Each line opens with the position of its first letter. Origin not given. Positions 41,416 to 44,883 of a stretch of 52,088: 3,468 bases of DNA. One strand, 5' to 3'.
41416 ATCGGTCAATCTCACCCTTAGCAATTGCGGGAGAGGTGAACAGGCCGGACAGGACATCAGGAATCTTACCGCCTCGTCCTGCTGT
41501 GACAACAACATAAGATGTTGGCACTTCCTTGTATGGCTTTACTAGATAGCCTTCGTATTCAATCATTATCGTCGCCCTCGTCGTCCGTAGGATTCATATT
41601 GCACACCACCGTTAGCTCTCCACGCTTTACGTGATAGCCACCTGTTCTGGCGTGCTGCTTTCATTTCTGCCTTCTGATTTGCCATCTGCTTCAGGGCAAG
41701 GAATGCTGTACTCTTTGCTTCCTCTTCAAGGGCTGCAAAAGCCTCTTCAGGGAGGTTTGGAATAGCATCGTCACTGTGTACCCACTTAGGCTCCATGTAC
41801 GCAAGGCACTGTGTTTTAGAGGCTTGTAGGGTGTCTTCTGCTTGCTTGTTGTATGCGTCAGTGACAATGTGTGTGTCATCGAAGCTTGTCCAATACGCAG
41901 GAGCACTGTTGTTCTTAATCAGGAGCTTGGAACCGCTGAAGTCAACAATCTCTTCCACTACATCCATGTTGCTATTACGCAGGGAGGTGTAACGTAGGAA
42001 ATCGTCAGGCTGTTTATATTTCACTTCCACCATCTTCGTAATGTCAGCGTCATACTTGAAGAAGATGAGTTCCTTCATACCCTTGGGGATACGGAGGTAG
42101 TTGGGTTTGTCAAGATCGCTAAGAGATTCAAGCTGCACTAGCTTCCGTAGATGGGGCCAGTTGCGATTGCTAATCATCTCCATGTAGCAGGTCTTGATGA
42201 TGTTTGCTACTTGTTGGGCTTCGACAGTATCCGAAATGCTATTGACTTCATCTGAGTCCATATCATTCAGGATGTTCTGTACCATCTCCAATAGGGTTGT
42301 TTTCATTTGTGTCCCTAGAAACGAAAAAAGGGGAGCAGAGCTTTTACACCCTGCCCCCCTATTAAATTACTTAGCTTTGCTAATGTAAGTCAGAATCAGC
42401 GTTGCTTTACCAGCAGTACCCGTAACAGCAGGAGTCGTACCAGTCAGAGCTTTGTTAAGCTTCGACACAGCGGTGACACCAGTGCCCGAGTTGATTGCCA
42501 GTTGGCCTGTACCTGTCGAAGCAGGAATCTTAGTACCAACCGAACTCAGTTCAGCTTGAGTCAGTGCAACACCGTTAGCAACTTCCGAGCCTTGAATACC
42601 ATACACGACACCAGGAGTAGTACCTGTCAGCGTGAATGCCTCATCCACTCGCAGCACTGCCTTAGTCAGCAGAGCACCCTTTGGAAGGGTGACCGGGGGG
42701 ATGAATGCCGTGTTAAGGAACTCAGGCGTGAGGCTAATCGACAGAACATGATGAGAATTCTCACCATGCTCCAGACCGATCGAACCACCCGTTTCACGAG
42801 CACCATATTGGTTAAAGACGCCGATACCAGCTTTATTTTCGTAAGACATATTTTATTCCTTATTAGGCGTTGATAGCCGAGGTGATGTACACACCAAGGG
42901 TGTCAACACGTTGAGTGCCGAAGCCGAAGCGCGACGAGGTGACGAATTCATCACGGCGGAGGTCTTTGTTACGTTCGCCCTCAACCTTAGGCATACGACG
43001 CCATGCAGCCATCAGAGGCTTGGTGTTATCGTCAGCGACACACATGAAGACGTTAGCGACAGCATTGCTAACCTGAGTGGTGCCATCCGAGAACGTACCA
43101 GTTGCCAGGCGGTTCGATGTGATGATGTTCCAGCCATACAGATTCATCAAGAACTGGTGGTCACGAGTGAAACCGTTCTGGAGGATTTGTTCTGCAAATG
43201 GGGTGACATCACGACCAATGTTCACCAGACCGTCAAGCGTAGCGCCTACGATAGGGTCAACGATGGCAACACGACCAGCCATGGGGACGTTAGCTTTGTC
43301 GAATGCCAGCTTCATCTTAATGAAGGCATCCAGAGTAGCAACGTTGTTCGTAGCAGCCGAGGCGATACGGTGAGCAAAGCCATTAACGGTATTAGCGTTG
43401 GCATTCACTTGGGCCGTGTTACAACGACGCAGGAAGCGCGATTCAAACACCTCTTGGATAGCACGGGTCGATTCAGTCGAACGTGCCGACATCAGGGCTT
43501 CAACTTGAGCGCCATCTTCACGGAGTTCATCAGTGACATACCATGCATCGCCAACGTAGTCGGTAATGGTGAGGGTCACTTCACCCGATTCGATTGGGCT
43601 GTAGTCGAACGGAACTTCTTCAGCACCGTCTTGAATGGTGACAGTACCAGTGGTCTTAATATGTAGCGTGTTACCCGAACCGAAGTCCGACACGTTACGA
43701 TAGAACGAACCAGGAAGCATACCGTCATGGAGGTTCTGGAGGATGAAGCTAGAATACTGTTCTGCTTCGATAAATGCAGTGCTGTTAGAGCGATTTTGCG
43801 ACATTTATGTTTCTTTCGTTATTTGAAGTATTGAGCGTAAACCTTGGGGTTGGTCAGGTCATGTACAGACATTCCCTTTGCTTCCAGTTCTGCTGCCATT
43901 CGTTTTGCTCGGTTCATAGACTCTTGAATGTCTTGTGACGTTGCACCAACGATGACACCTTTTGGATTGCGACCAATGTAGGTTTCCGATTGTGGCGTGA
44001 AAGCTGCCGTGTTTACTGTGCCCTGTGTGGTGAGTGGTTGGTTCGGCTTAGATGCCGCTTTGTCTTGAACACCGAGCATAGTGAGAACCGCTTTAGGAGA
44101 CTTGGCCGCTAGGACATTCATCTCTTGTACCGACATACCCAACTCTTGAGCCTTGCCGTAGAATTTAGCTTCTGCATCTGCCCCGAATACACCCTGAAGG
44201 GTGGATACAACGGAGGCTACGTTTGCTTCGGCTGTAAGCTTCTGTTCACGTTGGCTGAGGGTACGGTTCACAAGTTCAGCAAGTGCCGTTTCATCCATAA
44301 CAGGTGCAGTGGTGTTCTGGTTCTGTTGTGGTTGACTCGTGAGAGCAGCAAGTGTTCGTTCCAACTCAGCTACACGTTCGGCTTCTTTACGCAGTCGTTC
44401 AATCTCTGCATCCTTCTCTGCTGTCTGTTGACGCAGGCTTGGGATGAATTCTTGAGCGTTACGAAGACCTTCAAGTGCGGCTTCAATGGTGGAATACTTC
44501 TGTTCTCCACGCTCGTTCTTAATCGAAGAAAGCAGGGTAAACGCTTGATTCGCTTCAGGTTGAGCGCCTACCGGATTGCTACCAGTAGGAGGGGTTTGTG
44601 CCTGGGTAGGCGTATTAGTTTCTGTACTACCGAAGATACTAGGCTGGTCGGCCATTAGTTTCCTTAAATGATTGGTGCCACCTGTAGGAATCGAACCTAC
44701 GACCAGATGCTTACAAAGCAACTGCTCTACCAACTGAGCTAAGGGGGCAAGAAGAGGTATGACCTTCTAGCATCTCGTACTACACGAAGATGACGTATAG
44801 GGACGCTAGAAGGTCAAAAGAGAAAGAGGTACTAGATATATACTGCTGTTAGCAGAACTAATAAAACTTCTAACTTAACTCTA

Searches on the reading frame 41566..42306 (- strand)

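Call 12: search_protein_families(library=phrogs, proteins=[window:41566-42306:-], max_evalue=0.00001)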
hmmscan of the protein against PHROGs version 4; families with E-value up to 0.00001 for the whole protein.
window:41566-42306:- (246 aa): 2 families
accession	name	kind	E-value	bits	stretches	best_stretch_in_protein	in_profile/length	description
phrog_7592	-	tail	7.4e-96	321.5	1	1-245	1-250/251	tail protein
phrog_394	-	tail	3.2e-06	27.7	1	4-131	3-105/190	tail protein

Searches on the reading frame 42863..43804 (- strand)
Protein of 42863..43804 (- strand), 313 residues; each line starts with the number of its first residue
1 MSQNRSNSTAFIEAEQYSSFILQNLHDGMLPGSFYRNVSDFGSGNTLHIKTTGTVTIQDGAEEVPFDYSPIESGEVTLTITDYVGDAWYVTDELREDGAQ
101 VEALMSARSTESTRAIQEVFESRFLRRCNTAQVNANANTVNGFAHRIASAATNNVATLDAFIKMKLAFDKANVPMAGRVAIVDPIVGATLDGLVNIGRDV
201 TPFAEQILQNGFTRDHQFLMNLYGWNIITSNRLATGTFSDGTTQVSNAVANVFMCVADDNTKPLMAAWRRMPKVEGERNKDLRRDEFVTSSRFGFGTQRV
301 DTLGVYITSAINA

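Call 12: search_protein_families(library=phrogs, proteins=[window:42863-43804:-], max_evalue=0.00001)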
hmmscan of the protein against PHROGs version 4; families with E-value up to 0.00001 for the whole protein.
window:42863-43804:- (313 aa): 1 family
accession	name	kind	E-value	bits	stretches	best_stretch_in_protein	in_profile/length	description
phrog_267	-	head and packaging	3.7e-49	168.9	1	3-311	33-328/410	major head protein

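Call 14: search_dna_similar(query=window:42863-43804:-, collection=phages, mode=protein, max_rows=40)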
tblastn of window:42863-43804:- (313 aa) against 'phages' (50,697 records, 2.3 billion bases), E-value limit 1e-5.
Records with a match: 117; places in all: 117; records where one place covers at least 80% of the query: 116.
Best place of each record, by identity: 60-80% 55; <60% 62.
By first word of the organism name: Vibrio 54; phage 16; Pseudomonas 16; Siovirus 5; Lentibacter 5; Pseudoalteromonas 4; Roseobacter 4; Klebsiella 3; Salinivibrio 2; Citrobacter 2; and 4 more.
By host as written in the record: - 41; Vibrio cholerae 10; Vibrio crassostreae 8; Pseudomonas aeruginosa 6; Vibrio breoganii 6; Lentibacter sp. SH36 5; Vibrio parahaemolyticus 3; Salinivibrio costicola 2; and 24 more.
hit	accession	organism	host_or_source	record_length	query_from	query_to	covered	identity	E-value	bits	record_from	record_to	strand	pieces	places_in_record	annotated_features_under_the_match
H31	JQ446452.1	Salinivibrio phage CW02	Salinivibrio costicola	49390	3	312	99%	74.5%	8e-152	476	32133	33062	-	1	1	major capsid protein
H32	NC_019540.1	Salinivibrio phage CW02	Salinivibrio costicola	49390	3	312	99%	74.5%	8e-152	476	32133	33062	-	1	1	major capsid protein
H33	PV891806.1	Klebsiella phage vB_KpnP-Asterion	Klebsiella pneumoniae ARLG-4382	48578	1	312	100%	69.2%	4e-134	425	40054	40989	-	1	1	major head protein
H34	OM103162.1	Klebsiella phage KpnP_VR7901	Klebsiella pneumoniae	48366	1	311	99%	69.1%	1e-133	424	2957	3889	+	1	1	major capsid protein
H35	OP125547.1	Klebsiella phage vB_KpnP_Klyazma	Klebsiella pneumoniae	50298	1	312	100%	68.6%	4e-133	422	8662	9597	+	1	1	major capsid protein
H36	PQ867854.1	phage T4S1-k141_776450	Crassostrea hongkongensis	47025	3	312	99%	68.4%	2e-134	426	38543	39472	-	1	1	major capsid protein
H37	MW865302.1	Vibrio phage PS35B.1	Vibrio crassostreae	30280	3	312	99%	67.7%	2e-132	420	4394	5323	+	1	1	hypothetical protein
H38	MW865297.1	Vibrio phage PS32B.2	Vibrio crassostreae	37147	3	312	99%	67.7%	2e-132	420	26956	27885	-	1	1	hypothetical protein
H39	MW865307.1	Vibrio phage PS35B.3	Vibrio crassostreae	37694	3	312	99%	67.7%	2e-132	420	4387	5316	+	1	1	hypothetical protein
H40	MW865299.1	Vibrio phage PS32B.3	Vibrio crassostreae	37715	3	312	99%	67.7%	2e-132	420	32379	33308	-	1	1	hypothetical protein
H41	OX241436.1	Vibrio phage 521E56-1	Seawater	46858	3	312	99%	67.7%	2e-132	420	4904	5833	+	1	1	major capsid protein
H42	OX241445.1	Vibrio phage 384E50-1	Seawater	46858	3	312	99%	67.7%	2e-132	420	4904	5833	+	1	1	major capsid protein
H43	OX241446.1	Vibrio phage 402E50-1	Seawater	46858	3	312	99%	67.7%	2e-132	420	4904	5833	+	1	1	major capsid protein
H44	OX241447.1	Vibrio phage 409E50-1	Seawater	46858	3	312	99%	67.7%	2e-132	420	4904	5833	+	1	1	major capsid protein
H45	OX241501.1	Vibrio phage 405E50-1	Seawater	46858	3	312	99%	67.7%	2e-132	420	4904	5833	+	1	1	major capsid protein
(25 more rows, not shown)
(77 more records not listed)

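Call 19: get_annotated_region(hit=H33, flank=4000)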
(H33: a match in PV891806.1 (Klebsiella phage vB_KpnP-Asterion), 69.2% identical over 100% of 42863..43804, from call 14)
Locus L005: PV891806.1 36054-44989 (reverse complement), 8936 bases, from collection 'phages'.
description: Klebsiella phage vB_KpnP-Asterion, partial genome.
organism: Klebsiella phage vB_KpnP-Asterion (NCBI taxid 3447927)
taxonomy: Viruses; Duplodnaviria; Heunggongvirae; Uroviricota; Caudoviricetes
host: Klebsiella pneumoniae ARLG-4382; source: sewage; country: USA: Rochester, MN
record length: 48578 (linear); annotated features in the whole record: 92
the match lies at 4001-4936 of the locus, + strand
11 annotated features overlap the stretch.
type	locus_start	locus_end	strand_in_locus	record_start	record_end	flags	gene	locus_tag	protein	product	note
CDS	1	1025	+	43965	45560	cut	-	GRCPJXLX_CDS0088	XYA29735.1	hypothetical protein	-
CDS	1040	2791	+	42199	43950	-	-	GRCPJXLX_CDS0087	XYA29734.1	head-tail adaptor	-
CDS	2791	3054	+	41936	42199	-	-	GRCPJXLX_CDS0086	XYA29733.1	hypothetical protein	-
CDS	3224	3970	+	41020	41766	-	-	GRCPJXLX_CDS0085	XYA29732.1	hypothetical protein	-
CDS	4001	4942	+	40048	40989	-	-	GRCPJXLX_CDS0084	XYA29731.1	major head protein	-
CDS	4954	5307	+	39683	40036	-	-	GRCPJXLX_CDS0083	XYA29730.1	hypothetical protein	-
CDS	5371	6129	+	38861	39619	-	-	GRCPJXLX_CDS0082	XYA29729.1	tail protein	-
CDS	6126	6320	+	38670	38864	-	-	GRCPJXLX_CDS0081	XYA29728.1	hypothetical protein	-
CDS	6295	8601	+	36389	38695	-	-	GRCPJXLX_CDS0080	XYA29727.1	tail appendage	-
CDS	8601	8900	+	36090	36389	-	-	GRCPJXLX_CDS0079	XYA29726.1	hypothetical protein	-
CDS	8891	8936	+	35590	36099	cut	-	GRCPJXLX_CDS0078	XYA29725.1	hypothetical protein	-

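Call 20: get_annotated_region(hit=H31, flank=4000)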
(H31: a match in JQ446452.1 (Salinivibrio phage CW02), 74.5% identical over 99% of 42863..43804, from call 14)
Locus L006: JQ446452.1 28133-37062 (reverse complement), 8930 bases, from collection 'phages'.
description: Salinivibrio phage CW02, complete genome.
organism: Salinivibrio phage CW02 (NCBI taxid 1161935)
taxonomy: Viruses; Duplodnaviria; Heunggongvirae; Uroviricota; Caudoviricetes; Zobellviridae; Salinovirus; Salinovirus utanense
host: Salinivibrio costicola; source: -; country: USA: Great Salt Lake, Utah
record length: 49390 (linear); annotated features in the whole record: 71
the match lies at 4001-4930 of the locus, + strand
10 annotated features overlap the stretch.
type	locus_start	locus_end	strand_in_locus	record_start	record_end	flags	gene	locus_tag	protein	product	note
CDS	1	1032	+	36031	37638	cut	-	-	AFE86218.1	DNA packaging enzyme (terminase)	gp52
CDS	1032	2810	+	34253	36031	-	-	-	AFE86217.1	portal protein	gp51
CDS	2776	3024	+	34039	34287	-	-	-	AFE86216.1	hypothetical protein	gp50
CDS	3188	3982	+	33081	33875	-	-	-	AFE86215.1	scaffold protein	gp49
CDS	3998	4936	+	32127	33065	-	-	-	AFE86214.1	major capsid protein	gp48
CDS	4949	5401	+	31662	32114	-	-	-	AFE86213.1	putative tail fiber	gp47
CDS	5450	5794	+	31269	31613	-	-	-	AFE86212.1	possible head fiber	gp46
CDS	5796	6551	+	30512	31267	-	-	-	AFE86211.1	hypothetical protein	gp45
CDS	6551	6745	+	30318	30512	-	-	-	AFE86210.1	hypothetical protein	gp44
CDS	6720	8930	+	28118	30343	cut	-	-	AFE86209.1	putative tail appendage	gp43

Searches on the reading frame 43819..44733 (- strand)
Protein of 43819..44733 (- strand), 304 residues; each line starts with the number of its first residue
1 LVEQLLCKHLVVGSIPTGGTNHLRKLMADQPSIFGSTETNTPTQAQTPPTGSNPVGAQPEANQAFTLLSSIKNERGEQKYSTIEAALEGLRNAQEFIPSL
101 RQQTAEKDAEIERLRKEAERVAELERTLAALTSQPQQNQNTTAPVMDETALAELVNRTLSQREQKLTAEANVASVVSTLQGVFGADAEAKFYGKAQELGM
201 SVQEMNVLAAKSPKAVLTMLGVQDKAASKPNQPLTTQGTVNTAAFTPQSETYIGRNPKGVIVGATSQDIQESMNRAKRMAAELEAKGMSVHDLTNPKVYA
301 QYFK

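Call 12: search_protein_families(library=phrogs, proteins=[window:43819-44733:-], max_evalue=0.00001)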
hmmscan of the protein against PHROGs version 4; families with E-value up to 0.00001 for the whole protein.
window:43819-44733:- (304 aa): 1 family
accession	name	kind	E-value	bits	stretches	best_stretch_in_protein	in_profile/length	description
phrog_7931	-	unknown function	1.7e-45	156.6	1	29-278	1-240/250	-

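Call 27: find_related_loci(query=window:43819-44655:-, collection=viral_contigs, flank=2500)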
Query window:43819-44655:- (278 aa) in viral_contigs; peptide patterns used: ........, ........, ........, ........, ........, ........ (x = any residue, [..] = any of these).
37 stretches matched a pattern; 27 encode a relative of the query (tblastn E <= 1e-3); 27 distinct loci.
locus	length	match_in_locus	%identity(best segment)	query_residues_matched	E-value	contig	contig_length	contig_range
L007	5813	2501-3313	55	1-277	2e-91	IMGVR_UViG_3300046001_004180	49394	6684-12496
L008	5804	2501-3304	53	1-278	2e-89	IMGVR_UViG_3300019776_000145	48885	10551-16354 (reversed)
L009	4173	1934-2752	48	1-277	6e-74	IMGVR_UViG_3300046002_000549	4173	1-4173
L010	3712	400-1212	49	1-278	1e-73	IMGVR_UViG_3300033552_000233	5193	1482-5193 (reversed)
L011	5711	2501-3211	49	40-278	2e-72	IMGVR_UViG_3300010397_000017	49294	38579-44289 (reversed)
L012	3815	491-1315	46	1-277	6e-72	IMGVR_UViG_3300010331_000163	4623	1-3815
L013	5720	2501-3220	47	36-277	8e-67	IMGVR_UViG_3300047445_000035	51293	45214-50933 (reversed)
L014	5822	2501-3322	45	1-278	3e-65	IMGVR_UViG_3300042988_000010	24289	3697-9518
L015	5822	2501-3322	43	1-278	3e-65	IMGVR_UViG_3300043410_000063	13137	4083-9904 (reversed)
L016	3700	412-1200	44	6-277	9e-65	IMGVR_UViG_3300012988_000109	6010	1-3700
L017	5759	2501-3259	51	20-278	1e-64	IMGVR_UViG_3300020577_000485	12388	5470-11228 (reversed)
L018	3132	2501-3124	54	1-206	1e-58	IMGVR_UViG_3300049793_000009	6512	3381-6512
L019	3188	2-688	44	45-277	2e-57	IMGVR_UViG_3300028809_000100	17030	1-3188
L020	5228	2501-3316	40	1-277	9e-57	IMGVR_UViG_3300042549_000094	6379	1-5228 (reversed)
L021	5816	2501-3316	40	1-277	4e-56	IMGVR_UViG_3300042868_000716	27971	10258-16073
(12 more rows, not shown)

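Call 30: find_related_loci(query=window:43819-44655:-, collection=metagenome_contigs, flank=4000)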
Query window:43819-44655:- (278 aa) in metagenome_contigs; peptide patterns used: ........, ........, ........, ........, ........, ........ (x = any residue, [..] = any of these).
108 stretches matched a pattern; 27 encode a relative of the query (tblastn E <= 1e-3); 27 distinct loci.
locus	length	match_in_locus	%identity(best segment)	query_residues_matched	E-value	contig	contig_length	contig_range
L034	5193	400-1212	49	1-278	1e-73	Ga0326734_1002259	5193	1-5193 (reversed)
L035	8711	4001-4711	49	40-278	1e-72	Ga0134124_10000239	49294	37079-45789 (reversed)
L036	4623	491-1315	46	1-277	5e-72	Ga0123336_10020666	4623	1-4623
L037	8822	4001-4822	45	1-278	3e-65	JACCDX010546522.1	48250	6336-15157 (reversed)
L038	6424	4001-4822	45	1-278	3e-65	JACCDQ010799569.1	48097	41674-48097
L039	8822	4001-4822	43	1-278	3e-65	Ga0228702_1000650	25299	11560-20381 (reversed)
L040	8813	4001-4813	42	1-277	5e-65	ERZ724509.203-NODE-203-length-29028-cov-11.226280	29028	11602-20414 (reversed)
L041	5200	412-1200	44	6-277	9e-65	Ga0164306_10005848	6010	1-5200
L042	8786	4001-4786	46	18-278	9e-65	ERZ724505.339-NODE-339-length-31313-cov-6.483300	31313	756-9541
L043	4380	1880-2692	43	1-277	3e-63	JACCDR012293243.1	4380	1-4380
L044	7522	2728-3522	43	7-273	3e-58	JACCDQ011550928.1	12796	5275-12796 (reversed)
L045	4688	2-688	44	45-277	2e-57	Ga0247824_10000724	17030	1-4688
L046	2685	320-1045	43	36-278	6e-54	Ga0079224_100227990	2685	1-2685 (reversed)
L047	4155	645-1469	43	1-277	7e-53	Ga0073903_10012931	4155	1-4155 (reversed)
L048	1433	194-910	44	40-278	8e-54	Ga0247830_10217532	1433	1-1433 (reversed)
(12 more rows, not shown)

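Call 31: find_homologous_proteins(query=window:43819-44655:-, max_evalue=1e-30)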
Query window:43819-44655:- (278 aa): 304 proteins with E <= 1e-30 among 4404 candidates; the best 120 are listed.
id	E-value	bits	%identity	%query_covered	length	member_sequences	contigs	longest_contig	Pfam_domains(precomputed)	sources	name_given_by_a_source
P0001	6.9e-168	574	100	100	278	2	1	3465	-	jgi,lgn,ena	jgi:hypothetical protein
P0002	4.1e-115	402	71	100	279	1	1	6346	-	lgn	-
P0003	6.3e-115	401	72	100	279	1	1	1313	-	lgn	-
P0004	8.9e-110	384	69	100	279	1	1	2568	-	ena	-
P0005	1.5e-107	377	70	100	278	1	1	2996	-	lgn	-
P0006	5.2e-107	375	68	100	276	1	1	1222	-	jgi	jgi:hypothetical protein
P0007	4.2e-104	366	68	100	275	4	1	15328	-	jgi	jgi:hypothetical protein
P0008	1.0e-101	358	67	100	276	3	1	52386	-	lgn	-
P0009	9.0e-101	355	65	100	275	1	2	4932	-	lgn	-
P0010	1.7e-100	354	67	100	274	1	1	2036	-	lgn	-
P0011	1.9e-100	354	67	100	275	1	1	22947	-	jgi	jgi:hypothetical protein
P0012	1.9e-100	354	67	100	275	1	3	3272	-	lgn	-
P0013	4.5e-99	349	64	100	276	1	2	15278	-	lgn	-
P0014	1.6e-98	347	65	100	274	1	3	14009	-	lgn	-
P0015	2.4e-98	347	66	100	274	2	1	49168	-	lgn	-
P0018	2.6e-94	334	62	100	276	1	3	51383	-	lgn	-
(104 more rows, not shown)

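Call 32: find_encoding_contigs(protein=P0008, flank=10000, max_places=2)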
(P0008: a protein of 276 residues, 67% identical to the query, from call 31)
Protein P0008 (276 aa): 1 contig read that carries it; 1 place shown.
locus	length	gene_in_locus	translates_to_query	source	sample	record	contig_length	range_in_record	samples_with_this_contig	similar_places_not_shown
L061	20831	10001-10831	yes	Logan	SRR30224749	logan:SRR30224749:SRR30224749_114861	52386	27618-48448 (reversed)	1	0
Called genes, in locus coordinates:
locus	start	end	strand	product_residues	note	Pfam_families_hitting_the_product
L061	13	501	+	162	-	-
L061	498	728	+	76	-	PF26096:DUF8033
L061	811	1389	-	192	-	-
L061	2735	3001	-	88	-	-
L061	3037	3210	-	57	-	-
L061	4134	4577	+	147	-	PF00959:Phage_lysozyme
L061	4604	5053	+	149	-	-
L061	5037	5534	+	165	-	-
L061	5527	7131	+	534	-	-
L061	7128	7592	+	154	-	-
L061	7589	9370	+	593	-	PF12236:Head-tail_con (faint)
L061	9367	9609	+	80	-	-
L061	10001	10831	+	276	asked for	-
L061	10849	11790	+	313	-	PF25209:Phage_capsid_4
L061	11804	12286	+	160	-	-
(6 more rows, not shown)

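Call 33: find_encoding_contigs(protein=P0002, flank=6000, max_places=2)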
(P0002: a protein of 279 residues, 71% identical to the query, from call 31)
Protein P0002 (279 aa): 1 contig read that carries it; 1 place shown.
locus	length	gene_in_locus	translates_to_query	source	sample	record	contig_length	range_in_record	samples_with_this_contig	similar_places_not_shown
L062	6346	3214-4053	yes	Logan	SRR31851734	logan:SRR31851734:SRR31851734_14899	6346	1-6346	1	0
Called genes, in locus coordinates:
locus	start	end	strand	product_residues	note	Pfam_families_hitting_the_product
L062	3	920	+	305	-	?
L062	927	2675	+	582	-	-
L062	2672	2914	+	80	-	-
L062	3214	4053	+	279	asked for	-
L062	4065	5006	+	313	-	PF25209:Phage_capsid_4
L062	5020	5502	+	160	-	-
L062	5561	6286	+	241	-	-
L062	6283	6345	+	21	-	?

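Call 34: find_encoding_contigs(protein=P0007, flank=10000, max_places=2)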
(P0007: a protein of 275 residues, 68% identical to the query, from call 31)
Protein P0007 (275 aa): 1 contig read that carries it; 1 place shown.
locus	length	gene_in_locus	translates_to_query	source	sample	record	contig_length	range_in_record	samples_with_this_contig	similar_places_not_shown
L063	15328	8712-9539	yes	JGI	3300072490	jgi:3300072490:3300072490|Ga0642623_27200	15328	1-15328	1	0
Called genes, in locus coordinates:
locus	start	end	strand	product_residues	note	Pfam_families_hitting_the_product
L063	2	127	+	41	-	?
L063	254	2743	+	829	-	-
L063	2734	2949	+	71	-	-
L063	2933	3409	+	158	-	PF00959:Phage_lysozyme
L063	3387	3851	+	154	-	-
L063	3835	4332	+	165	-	-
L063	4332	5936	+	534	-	-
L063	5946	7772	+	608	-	-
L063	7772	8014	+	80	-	-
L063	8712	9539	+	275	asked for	-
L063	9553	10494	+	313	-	PF25209:Phage_capsid_4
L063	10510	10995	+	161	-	-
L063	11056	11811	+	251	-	-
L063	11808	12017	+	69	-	-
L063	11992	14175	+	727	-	-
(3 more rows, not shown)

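Call 45: find_encoding_contigs(protein=P0015, flank=10000, max_places=1)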
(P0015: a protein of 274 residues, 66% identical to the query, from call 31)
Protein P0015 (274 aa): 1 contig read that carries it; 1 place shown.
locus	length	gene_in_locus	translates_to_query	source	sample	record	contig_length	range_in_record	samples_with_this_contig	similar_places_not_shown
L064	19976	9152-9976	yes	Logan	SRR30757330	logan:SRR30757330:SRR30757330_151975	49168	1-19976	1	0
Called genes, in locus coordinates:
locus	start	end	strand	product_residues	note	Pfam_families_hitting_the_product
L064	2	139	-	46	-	?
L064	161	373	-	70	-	-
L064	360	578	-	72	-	-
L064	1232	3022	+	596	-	-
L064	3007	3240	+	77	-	-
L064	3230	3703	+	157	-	PF00959:Phage_lysozyme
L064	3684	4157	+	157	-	-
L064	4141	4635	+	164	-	-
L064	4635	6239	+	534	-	-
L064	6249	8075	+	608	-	-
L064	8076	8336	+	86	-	-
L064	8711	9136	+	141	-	-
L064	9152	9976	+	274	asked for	-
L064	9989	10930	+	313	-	PF25209:Phage_capsid_4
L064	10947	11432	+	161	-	-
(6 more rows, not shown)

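Call 46: find_encoding_contigs(protein=P0011, flank=10000, max_places=1)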
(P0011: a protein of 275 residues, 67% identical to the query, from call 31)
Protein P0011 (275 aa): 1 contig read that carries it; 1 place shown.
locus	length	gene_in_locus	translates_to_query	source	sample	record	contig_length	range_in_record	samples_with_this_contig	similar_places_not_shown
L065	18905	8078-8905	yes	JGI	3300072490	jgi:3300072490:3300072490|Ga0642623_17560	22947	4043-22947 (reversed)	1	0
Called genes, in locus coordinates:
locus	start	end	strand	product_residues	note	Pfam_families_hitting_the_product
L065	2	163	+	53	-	?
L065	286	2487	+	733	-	-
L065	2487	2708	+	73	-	-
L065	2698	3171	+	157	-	PF00959:Phage_lysozyme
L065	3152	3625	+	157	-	-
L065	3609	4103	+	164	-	-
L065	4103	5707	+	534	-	PF22530:Terminase-T7_RNaseH-like (faint)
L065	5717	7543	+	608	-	PF12236:Head-tail_con (faint)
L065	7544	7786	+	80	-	-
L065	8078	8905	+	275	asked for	-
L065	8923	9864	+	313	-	PF25209:Phage_capsid_4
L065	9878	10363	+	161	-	-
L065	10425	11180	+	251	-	-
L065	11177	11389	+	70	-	-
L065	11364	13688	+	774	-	-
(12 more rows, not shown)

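Call 47: find_encoding_contigs(protein=P0018, flank=10000, max_places=1)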
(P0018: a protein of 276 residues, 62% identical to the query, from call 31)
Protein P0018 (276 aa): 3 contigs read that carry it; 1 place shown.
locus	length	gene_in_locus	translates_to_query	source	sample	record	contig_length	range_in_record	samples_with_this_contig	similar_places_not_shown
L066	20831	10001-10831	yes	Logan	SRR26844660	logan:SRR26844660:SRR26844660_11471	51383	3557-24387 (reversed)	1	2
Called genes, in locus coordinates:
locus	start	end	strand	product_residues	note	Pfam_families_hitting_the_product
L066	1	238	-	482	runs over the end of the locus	-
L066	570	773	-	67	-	-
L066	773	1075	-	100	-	-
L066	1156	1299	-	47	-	-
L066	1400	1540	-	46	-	-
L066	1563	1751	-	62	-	-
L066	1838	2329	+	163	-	-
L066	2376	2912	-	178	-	-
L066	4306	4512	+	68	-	-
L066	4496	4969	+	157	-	PF00959:Phage_lysozyme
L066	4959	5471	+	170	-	-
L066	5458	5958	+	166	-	-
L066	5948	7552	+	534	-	-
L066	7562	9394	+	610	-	PF12236:Head-tail_con (faint)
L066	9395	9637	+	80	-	-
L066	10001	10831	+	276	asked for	-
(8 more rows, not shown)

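Call 48: find_encoding_contigs(protein=P0005, flank=3000, max_places=1)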
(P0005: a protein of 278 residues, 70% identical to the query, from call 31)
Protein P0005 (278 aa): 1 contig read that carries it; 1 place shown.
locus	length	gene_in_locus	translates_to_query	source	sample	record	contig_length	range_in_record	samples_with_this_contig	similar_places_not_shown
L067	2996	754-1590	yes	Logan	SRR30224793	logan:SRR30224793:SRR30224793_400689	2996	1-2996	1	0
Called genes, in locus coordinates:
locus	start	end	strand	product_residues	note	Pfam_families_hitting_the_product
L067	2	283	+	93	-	?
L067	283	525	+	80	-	-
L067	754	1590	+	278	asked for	-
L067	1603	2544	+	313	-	PF25209:Phage_capsid_4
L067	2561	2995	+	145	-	?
